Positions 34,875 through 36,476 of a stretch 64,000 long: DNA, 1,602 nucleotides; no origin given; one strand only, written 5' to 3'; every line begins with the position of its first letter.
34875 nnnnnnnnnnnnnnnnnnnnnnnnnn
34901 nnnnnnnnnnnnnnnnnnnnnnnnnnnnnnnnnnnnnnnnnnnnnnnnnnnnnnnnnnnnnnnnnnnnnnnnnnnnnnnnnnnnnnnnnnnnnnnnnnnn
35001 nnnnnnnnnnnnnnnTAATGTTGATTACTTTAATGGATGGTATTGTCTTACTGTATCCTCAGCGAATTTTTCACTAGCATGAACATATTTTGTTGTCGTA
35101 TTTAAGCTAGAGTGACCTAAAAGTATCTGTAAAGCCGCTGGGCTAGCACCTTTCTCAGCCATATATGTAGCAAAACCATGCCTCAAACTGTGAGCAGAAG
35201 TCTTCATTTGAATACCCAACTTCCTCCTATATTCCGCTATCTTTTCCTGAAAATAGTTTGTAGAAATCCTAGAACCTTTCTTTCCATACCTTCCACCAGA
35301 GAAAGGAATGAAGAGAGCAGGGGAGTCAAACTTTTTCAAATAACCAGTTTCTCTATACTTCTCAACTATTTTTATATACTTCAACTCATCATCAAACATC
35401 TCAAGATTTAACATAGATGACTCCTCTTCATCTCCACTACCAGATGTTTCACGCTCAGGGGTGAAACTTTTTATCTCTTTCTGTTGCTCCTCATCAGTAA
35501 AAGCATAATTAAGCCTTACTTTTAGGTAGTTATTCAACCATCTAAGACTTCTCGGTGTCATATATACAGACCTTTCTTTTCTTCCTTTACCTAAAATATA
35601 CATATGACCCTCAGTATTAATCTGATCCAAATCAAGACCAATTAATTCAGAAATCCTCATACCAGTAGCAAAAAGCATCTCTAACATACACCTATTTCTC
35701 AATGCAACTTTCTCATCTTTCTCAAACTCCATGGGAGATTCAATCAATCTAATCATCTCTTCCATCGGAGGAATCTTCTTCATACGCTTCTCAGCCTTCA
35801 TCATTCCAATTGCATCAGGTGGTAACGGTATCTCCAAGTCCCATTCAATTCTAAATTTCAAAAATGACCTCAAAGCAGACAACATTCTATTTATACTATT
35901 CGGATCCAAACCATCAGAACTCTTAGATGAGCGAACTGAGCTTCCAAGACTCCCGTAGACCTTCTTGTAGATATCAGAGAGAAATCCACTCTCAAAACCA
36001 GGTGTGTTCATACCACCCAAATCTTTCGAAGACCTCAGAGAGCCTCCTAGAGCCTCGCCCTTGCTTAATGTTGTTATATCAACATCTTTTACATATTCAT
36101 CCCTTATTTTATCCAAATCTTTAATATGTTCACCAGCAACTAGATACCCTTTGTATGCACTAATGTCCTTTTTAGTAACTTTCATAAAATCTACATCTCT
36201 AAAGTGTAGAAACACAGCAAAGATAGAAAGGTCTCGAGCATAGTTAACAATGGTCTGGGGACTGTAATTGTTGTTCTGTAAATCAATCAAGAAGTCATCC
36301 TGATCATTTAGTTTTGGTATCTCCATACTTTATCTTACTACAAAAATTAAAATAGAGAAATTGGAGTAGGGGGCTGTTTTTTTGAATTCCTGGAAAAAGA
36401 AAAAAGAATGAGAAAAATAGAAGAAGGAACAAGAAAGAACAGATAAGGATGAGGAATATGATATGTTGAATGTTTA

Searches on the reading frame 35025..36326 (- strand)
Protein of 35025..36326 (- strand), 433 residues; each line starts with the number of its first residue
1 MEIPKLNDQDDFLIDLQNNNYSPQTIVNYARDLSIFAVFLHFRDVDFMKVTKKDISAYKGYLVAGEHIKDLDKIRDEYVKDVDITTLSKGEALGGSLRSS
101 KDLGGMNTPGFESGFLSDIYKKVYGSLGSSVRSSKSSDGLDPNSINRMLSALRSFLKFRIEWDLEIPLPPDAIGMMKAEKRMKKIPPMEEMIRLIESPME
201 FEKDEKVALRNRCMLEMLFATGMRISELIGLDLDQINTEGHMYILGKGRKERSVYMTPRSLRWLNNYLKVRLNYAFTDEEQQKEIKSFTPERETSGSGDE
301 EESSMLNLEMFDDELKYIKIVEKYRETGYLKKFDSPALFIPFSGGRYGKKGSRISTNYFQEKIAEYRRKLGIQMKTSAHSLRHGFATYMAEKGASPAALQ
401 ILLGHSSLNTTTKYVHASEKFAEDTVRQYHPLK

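Call 10: search_protein_families(library=pfam, proteins=[window:35025-36326:-])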
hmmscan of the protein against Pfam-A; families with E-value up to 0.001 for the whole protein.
window:35025-36326:- (433 aa): 4 families
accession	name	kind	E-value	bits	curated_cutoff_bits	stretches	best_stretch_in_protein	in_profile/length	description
PF00589.27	Phage_integrase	-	2.1e-34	119.2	27.1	1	199-419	12-170/172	Phage integrase family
PF02899.23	Phage_int_SAM_1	-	3.4e-10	40.5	22.3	1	10-64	2-57/83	Phage integrase, N-terminal SAM-like domain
PF13495.12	Phage_int_SAM_4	-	5.2e-05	24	27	1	11-63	4-54/85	Phage integrase, N-terminal SAM-like domain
PF13102.12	Phage_int_SAM_5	-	0.00023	21.9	22.3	0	17-67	13-59/98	Phage integrase SAM-like domain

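Call 12: find_homologous_proteins(query=window:35025-36326:-, max_evalue=1e-20)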
Query window:35025-36326:- (433 aa): 3715 proteins with E <= 1e-20 among 8000 candidates; the best 120 are listed.
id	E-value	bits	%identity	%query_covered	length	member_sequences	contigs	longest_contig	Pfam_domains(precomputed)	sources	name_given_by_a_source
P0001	2.1e-282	954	99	100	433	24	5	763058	PF00589.28,PF02899.24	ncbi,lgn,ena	-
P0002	1.5e-256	869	89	100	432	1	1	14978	PF00589.28,PF02899.24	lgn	-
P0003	2.8e-256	868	89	100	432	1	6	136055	PF00589.28,PF02899.24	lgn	-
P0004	6.8e-256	867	89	100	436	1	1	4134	PF00589.28,PF02899.24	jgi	-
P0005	1.2e-252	856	87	100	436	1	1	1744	PF00589.28,PF02899.24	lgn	-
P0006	1.1e-247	840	87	100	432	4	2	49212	PF00589.28,PF02899.24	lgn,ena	-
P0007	2.2e-247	839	86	100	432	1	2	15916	PF00589.28,PF02899.24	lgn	-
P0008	1.0e-246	837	86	100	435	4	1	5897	PF00589.28,PF02899.24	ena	-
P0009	1.1e-242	824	85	100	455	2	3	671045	PF00589.28,PF02899.24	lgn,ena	-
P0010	4.3e-242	822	84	100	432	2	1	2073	PF00589.28,PF02899.24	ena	-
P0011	6.4e-233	791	82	100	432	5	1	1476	PF00589.28,PF02899.24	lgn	-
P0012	3.7e-226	769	79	100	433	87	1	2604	PF00589.28,PF02899.24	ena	-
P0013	1.1e-222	758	79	100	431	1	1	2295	PF00589.28,PF02899.24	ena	-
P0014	5.0e-221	752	76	100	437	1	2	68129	PF00589.28,PF02899.24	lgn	-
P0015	5.8e-221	752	76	100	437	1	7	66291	PF00589.28,PF02899.24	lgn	-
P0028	3.1e-217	740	76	100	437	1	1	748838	PF00589.28,PF02899.24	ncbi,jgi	ncbi:MAG: tyrosine-type recombinase/integrase [Candidatus Dojkabacteria bacterium]|jgi:integrase/rec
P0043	1.8e-185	635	67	100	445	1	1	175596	PF00589.28,PF02899.24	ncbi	-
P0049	1.1e-182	626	67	100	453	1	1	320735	PF00589.28,PF02899.24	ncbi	ncbi:MAG: tyrosine-type recombinase/integrase [Candidatus Dojkabacteria bacterium]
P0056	2.9e-181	621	66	100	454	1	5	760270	PF00589.28,PF02899.24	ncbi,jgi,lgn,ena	jgi:site-specific recombinase XerD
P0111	9.8e-174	596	62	100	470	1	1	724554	PF00589.28,PF02899.24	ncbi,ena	ncbi:MAG: tyrosine-type recombinase/integrase [Candidatus Dojkabacteria bacterium]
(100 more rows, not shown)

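Call 13: find_encoding_contigs(protein=P0003, flank=3000, max_places=2)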
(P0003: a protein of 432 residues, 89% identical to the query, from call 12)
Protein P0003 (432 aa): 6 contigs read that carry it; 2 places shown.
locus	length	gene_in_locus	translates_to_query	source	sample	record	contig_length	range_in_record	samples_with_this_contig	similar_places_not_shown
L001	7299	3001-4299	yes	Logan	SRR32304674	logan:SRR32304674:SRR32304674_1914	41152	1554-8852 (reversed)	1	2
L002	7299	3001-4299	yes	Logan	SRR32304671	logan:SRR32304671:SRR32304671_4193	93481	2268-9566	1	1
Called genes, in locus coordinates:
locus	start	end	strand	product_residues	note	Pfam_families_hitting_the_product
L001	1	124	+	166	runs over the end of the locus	PF02075:RuvC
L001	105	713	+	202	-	PF01330:RuvA_N, PF14520:HHH_5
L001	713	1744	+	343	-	PF05496:RuvB_N, PF06068:TIP49 (faint), PF00004:AAA, PF00910:RNA_helicase (faint), PF07728:AAA_5 (weak), PF17864:AAA_lid_4, PF05491:WHD_RuvB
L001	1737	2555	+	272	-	-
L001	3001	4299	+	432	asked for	PF02899:Phage_int_SAM_1 (faint), PF00589:Phage_integrase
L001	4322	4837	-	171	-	-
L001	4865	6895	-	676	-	-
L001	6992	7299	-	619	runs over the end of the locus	?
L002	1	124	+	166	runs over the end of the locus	PF02075:RuvC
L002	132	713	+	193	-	PF01330:RuvA_N, PF14520:HHH_5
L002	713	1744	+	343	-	PF05496:RuvB_N, PF06068:TIP49 (faint), PF00004:AAA, PF00910:RNA_helicase (faint), PF07728:AAA_5 (weak), PF17864:AAA_lid_4, PF05491:WHD_RuvB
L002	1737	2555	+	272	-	-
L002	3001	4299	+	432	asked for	PF02899:Phage_int_SAM_1 (faint), PF00589:Phage_integrase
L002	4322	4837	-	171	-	-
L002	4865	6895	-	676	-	-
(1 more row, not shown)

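Call 14: find_encoding_contigs(protein=P0009, flank=3000, max_places=2)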
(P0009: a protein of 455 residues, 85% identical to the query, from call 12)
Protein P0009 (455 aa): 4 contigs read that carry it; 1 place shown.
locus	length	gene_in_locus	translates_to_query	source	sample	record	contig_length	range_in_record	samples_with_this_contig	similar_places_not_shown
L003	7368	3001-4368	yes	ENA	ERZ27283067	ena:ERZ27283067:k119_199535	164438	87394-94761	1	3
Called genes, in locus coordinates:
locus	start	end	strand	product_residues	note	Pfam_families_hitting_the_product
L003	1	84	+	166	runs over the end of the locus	PF02075:RuvC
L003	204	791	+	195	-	PF01330:RuvA_N, PF14520:HHH_5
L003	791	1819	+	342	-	PF05496:RuvB_N, PF00004:AAA, PF00910:RNA_helicase (weak), PF07728:AAA_5 (weak), PF17864:AAA_lid_4, PF05491:WHD_RuvB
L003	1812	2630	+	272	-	-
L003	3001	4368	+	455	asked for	PF02899:Phage_int_SAM_1 (faint), PF00589:Phage_integrase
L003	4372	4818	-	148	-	-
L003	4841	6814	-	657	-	-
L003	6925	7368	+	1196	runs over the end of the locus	-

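Call 15: find_encoding_contigs(protein=P0028, flank=3000, max_places=2)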
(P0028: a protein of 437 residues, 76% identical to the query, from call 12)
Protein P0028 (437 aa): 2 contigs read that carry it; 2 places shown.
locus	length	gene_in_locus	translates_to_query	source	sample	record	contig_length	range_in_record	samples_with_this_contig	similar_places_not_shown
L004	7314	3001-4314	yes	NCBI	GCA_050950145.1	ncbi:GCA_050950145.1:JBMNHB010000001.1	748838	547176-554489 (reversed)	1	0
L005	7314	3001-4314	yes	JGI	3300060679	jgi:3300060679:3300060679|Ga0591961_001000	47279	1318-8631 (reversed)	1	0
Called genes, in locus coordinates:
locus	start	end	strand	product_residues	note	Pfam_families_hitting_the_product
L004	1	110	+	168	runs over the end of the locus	PF02075:RuvC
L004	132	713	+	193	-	PF01330:RuvA_N, PF00633:HHH (faint), PF14520:HHH_5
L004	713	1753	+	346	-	PF06068:TIP49 (faint), PF05496:RuvB_N, PF00004:AAA, PF00910:RNA_helicase (weak), PF07728:AAA_5 (weak), PF17864:AAA_lid_4, PF05491:WHD_RuvB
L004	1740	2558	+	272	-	-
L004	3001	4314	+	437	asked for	PF02899:Phage_int_SAM_1 (faint), PF00589:Phage_integrase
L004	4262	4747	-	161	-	-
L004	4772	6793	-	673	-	-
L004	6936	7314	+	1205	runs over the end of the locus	-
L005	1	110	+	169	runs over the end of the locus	PF02075:RuvC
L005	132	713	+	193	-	PF01330:RuvA_N, PF00633:HHH (faint), PF14520:HHH_5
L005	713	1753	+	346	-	PF06068:TIP49 (faint), PF05496:RuvB_N, PF00004:AAA, PF00910:RNA_helicase (weak), PF07728:AAA_5 (weak), PF17864:AAA_lid_4, PF05491:WHD_RuvB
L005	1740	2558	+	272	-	-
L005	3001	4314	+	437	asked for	PF02899:Phage_int_SAM_1 (faint), PF00589:Phage_integrase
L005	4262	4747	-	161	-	-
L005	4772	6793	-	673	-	-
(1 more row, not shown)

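Call 16: find_encoding_contigs(protein=P0049, flank=3000, max_places=1)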
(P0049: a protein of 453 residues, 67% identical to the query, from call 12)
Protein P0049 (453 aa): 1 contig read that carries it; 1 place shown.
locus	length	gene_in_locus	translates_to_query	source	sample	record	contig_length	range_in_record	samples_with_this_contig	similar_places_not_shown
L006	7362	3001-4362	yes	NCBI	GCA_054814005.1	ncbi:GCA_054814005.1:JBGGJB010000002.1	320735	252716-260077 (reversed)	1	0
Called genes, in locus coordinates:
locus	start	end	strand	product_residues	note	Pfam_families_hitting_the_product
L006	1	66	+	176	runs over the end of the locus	-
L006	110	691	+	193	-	PF01330:RuvA_N, PF14520:HHH_5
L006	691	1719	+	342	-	PF05496:RuvB_N, PF06068:TIP49 (faint), PF00004:AAA, PF00910:RNA_helicase (weak), PF07728:AAA_5, PF17864:AAA_lid_4, PF05491:WHD_RuvB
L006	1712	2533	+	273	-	-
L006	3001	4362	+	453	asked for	PF02899:Phage_int_SAM_1 (faint), PF00589:Phage_integrase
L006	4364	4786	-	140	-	-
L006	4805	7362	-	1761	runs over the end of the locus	-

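Call 17: find_encoding_contigs(protein=P0056, flank=3000, max_places=1)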
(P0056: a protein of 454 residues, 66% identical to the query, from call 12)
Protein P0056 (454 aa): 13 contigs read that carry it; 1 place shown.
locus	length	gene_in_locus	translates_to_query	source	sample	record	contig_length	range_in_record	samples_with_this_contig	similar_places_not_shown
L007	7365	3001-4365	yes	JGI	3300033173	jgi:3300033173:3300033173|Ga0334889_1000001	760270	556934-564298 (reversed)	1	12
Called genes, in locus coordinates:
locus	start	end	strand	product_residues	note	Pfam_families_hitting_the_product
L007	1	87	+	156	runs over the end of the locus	PF02075:RuvC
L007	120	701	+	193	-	PF01330:RuvA_N, PF14520:HHH_5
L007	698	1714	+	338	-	PF06068:TIP49 (faint), PF05496:RuvB_N, PF00004:AAA, PF00910:RNA_helicase (weak), PF07728:AAA_5, PF17864:AAA_lid_4, PF22703:Cdc6_lid (weak), PF05491:WHD_RuvB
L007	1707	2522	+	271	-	-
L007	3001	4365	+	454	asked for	PF02899:Phage_int_SAM_1 (faint), PF00589:Phage_integrase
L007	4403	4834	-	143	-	-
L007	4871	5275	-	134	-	-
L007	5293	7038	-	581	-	-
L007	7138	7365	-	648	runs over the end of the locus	PF13439:Glyco_transf_4, PF00534:Glycos_transf_1, PF13692:Glyco_trans_1_4, PF00535:Glycos_transf_2, PF13641:Glyco_tranf_2_3 (weak)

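Call 18: find_encoding_contigs(protein=P0111, flank=3000, max_places=1)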
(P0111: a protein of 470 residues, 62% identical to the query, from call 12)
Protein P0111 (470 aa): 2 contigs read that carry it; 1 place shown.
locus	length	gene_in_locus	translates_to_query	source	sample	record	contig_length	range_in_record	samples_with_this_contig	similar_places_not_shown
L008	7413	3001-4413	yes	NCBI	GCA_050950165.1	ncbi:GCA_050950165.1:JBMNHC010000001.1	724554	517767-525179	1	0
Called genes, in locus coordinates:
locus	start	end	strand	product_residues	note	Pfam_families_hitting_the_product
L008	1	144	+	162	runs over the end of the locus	PF02075:RuvC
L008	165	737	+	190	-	PF01330:RuvA_N, PF14520:HHH_5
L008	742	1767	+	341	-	PF06068:TIP49 (faint), PF05496:RuvB_N, PF00004:AAA, PF07728:AAA_5 (weak), PF17864:AAA_lid_4, PF05491:WHD_RuvB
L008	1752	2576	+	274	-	-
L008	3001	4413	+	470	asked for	PF02899:Phage_int_SAM_1 (faint), PF00589:Phage_integrase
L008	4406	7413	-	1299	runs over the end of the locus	-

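Call 19: find_encoding_contigs(protein=P0043, flank=3000, max_places=1)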
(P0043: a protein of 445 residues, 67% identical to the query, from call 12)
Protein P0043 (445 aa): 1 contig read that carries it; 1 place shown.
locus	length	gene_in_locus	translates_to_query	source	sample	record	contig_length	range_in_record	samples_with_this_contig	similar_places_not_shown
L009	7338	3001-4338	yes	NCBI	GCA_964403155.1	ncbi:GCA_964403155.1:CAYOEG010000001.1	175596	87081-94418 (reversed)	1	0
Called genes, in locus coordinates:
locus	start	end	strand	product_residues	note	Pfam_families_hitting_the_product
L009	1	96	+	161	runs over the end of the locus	PF02075:RuvC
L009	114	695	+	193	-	PF01330:RuvA_N, PF14520:HHH_5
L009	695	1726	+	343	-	PF05496:RuvB_N, PF06068:TIP49 (weak), PF01078:Mg_chelatase (faint), PF13191:AAA_16 (faint), PF00004:AAA, PF07728:AAA_5 (weak), PF17864:AAA_lid_4, PF05491:WHD_RuvB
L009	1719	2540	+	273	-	-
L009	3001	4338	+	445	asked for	PF02899:Phage_int_SAM_1 (faint), PF00589:Phage_integrase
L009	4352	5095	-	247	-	-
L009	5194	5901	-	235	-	-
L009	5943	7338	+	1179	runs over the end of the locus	-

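Call 26: find_related_loci(query=A2, collection=genome_contigs, flank=10000)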
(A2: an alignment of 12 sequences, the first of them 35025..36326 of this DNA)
Query A2 (433 aa) in genome_contigs; peptide patterns used: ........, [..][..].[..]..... (x = any residue, [..] = any of these).
101 stretches matched a pattern; 86 encode a relative of the query (tblastn E <= 1e-3); the best 80 are kept; 79 distinct loci.
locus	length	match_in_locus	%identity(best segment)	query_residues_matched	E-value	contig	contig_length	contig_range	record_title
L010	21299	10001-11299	97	1-433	0e+0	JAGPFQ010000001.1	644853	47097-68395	Candidatus Dojkabacteria bacterium isolate Gw_SlDig_bin_189 Gw_SlDig_2_length_644853_cov_17.655297, whole genome shotgun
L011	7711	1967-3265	97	1-433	0e+0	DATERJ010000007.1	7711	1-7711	MAG TPA_asm: Candidatus Dojkabacteria bacterium isolate SMAG_U9070 k141_148311, whole genome shotgun sequence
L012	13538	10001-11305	88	1-433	0e+0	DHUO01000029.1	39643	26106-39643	MAG TPA_asm: Candidatus Dojkabacteria bacterium UBA5232 UBA5232_contig_6664, whole genome shotgun sequence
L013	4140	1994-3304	76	1-433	0e+0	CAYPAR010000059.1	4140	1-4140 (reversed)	MAG TPA_asm: uncultured Candidatus Saccharibacteria bacterium isolate binchicken_co246_362 genome assembly, contig: NODE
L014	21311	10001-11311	76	1-433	0e+0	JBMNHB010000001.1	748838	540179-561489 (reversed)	MAG: Candidatus Dojkabacteria bacterium isolate SBF912LR0HQ0189 contig_24471, whole genome shotgun sequence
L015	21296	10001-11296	85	1-433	0e+0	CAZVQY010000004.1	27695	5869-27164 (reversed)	MAG TPA_asm: uncultured Candidatus Saccharibacteria bacterium isolate SRP192927_co5_224 genome assembly, contig: NODE_18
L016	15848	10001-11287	77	1-433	0e+0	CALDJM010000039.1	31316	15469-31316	MAG TPA_asm: uncultured bacterium isolate SRR1562000_bin.129_CONCOCT_v1.1_MAG genome assembly, contig: ERZ724042.907, wh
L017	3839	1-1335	73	1-433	0e+0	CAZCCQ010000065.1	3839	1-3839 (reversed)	MAG TPA_asm: uncultured Candidatus Saccharibacteria bacterium isolate binchicken_co204_57 genome assembly, contig: NODE_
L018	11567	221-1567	68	2-433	0e+0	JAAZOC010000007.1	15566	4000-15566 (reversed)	MAG: Candidatus Microgenomates bacterium isolate AS27yjCOA_24 10684_AS27, whole genome shotgun sequence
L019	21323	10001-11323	68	3-433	0e+0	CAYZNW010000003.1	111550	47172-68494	MAG TPA_asm: uncultured Candidatus Saccharibacteria bacterium isolate binchicken_co117_292 genome assembly, contig: NODE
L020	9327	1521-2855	68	3-433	0e+0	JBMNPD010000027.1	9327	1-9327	MAG: Candidatus Dojkabacteria bacterium isolate SBF912SR1HQ0033 scaffold_25728_c1, whole genome shotgun sequence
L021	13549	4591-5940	68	1-432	0e+0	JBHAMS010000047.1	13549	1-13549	MAG: Candidatus Dojkabacteria bacterium isolate D-36_MAG_6 D-36__98020, whole genome shotgun sequence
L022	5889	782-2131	67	1-432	0e+0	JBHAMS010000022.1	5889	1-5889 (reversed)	MAG: Candidatus Dojkabacteria bacterium isolate D-36_MAG_6 D-36__53603, whole genome shotgun sequence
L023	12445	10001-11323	67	2-433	0e+0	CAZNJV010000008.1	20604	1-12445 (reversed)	MAG TPA_asm: uncultured Candidatus Saccharibacteria bacterium isolate SRP263991_co3_616 genome assembly, contig: NODE_26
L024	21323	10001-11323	67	2-433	0e+0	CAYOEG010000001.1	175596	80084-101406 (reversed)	MAG TPA_asm: uncultured Candidatus Saccharibacteria bacterium isolate SRP294416_co1_479 genome assembly, contig: NODE_41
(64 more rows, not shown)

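Call 43: search_protein_families(library=ncbifam, proteins=[window:35025-36326:-], max_evalue=0.01)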
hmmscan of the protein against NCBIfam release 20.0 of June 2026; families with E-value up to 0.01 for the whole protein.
window:35025-36326:- (433 aa): 12 families
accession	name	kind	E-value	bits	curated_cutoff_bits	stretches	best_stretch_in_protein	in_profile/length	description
TIGR02224.1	recomb_XerC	equivalog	3.2e-53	181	335.15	2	134-282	55-202/295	tyrosine recombinase XerC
TIGR02225.1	recomb_XerD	equivalog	2.4e-51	174.8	329.6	2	135-283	53-199/290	site-specific tyrosine recombinase XerD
NF001399.0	PRK00283.1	subfamily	1.5e-48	165.6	279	2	135-273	63-199/300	tyrosine recombinase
NF040815.2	recomb_XerA_Arch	equivalog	5.9e-44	150.6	220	3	137-281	52-188/263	site-specific tyrosine recombinase/integron integrase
NF002331.0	PRK01287.1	subfamily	4.3e-30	104.9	371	2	140-271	95-227/365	site-specific tyrosine recombinase XerC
NF003462.0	PRK05084.1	equivalog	8.3e-27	93.8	267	2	315-428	248-355/360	tyrosine recombinase XerS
TIGR02249.1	integrase_gron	subfamily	2.2e-18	66.7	265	2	354-422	237-305/315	integron integrase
NF011946.0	PRK15417.1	equivalog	4.1e-09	36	435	1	359-417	257-315/337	integron integrase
NF007370.0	PRK09870.1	subfamily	2.6e-08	33.7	221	1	195-280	18-105/200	tyrosine-type DNA invertase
NF007371.0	PRK09871.1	subfamily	2.7e-08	33.6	222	1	349-417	106-174/198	tyrosine-type DNA invertase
NF040693.1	recomb_GmtY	equivalog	1.2e-07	31.3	340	1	329-420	344-435/441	gamma-mobile-trio recombinase GmtY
NF041502.1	integrase_1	equivalog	0.002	17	350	1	359-423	302-366/484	site-specific integrase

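Call 44: search_solved_structures(query=window:35025-36326:-, max_evalue=0.00001)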
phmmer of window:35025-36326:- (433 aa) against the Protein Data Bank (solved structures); distinct sequences matched with E-value up to 0.00001: 12.
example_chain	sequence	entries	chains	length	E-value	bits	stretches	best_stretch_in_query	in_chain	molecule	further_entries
1a0p_A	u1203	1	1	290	5.5e-27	98.2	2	138-269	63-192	SITE-SPECIFIC RECOMBINASE XERD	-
5dcf_A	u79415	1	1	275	1.4e-23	87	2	191-269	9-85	Tyrosine recombinase XerD,DNA translocase FtsK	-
9i5v_14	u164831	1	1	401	1.7e-18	70.2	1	139-271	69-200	Ribosome-associated translation inhibitor RaiA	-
4a8e_A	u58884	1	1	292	2e-18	70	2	331-428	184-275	PROBABLE TYROSINE RECOMBINASE XERC-LIKE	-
5hxy_A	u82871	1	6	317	1.1e-13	54.4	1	352-431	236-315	Tyrosine recombinase XerA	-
5jjv_A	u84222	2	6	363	2.2e-12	50.1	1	349-424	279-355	Tyrosine recombinase XerH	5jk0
6en0_A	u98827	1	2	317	6.7e-09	38.6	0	371-418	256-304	Int protein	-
2a3v_A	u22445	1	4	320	1e-08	38.1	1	357-423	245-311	site-specific recombinase IntI4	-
6emy_A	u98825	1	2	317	1.1e-08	37.9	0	371-419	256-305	Int protein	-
6emz_A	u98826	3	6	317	1.8e-08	37.3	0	371-418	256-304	Int protein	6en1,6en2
5c6k_A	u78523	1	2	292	9.1e-08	34.9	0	371-427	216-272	Integrase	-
3nkh_A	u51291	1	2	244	3.7e-06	29.6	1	349-429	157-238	Integrase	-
